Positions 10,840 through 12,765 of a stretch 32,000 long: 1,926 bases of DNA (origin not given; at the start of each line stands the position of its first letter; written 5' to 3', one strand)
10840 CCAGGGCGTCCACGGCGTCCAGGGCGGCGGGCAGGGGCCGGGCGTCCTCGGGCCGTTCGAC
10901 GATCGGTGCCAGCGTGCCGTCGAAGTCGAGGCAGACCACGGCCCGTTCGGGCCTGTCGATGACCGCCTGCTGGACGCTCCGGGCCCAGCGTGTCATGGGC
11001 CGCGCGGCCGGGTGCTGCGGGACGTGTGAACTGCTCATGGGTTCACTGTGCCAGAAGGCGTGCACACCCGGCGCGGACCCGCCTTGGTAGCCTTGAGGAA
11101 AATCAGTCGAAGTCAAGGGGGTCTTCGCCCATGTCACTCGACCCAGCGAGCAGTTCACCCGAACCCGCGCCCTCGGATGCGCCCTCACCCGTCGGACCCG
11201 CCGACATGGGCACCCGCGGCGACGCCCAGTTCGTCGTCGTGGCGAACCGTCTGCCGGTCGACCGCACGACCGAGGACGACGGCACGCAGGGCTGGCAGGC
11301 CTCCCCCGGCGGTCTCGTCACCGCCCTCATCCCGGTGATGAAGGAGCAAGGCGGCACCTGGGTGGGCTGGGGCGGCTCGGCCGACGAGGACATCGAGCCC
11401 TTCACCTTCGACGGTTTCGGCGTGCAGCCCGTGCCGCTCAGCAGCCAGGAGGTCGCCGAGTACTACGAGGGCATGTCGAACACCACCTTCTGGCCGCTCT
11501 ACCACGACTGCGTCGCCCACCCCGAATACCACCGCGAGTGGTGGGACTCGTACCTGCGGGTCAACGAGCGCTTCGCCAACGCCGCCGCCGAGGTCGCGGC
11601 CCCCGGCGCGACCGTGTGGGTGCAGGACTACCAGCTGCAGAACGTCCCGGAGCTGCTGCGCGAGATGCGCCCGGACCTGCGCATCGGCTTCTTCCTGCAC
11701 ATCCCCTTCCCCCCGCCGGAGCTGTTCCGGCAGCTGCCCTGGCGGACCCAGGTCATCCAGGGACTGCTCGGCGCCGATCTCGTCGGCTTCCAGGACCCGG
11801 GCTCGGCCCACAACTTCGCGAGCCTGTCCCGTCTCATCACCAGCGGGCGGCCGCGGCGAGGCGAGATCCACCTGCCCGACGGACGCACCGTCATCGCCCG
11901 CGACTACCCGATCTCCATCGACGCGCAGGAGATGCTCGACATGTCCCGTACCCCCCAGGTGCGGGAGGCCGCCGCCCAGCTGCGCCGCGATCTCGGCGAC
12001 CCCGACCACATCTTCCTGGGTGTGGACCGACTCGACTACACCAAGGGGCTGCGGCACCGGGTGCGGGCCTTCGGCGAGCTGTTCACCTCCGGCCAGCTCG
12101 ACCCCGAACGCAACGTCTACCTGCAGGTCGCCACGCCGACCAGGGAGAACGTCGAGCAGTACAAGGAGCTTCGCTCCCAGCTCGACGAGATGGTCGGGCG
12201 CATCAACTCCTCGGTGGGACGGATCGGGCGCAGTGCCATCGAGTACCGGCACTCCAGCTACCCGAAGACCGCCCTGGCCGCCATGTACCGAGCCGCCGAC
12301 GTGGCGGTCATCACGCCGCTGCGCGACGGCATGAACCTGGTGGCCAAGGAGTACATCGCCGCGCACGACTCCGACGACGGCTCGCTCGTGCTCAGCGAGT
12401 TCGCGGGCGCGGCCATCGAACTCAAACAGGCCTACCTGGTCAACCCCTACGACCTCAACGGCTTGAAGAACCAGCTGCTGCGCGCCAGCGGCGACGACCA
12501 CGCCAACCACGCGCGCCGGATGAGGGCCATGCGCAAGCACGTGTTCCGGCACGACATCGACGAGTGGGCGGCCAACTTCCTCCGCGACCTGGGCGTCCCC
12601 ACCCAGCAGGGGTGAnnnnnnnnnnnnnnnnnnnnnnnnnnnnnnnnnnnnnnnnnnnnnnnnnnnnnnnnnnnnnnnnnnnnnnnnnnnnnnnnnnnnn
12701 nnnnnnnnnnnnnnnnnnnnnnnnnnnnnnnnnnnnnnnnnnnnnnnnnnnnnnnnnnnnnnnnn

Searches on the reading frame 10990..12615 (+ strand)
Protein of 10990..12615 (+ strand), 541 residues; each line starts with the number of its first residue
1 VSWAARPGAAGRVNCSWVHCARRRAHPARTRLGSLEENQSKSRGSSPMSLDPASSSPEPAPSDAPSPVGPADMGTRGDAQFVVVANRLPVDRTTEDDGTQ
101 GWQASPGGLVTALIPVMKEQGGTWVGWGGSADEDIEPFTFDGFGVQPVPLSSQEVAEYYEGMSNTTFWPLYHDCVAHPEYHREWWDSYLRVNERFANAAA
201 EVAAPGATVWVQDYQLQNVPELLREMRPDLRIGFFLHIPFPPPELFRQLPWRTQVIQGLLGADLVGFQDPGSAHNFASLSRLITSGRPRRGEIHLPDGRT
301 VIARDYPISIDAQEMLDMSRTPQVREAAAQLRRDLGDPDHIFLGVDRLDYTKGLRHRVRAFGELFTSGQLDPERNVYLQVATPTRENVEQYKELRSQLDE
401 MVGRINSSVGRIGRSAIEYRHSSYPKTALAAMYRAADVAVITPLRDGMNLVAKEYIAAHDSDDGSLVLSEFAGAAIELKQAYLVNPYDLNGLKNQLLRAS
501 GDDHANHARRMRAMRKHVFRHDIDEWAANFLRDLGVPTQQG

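Call 7: search_protein_families(library=pfam, proteins=[window:10990-12615:+], max_evalue=0.001)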
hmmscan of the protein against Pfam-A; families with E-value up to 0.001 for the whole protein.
window:10990-12615:+ (541 aa): 1 family
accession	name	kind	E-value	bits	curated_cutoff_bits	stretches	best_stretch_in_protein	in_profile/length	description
PF00982.27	Glyco_transf_20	-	3e-129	432.2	32.5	1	80-534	2-471/473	Glycosyltransferase family 20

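Call 8: search_protein_families(library=ncbifam, proteins=[window:10990-12615:+], max_evalue=0.00001)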
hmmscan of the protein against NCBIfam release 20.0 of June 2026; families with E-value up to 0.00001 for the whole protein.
window:10990-12615:+ (541 aa): 4 families
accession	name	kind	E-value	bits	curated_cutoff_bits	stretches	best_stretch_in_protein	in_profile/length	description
TIGR02400.1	trehalose_OtsA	equivalog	5.2e-151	503.4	564.85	1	81-534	2-454/456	alpha,alpha-trehalose-phosphate synthase (UDP-forming)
NF011071.0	PRK14501.1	equivalog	9.9e-148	493.5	634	1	80-535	3-462/729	bifunctional alpha,alpha-trehalose-phosphate synthase (UDP-forming)/trehalose-phosphatase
TIGR02398.1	gluc_glyc_Psyn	equivalog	2.5e-98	329.8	569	2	298-534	245-480/487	glucosylglycerol-phosphate synthase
NF007513.0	PRK10117.1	equivalog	6e-92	309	759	1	81-534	4-451/474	alpha,alpha-trehalose-phosphate synthase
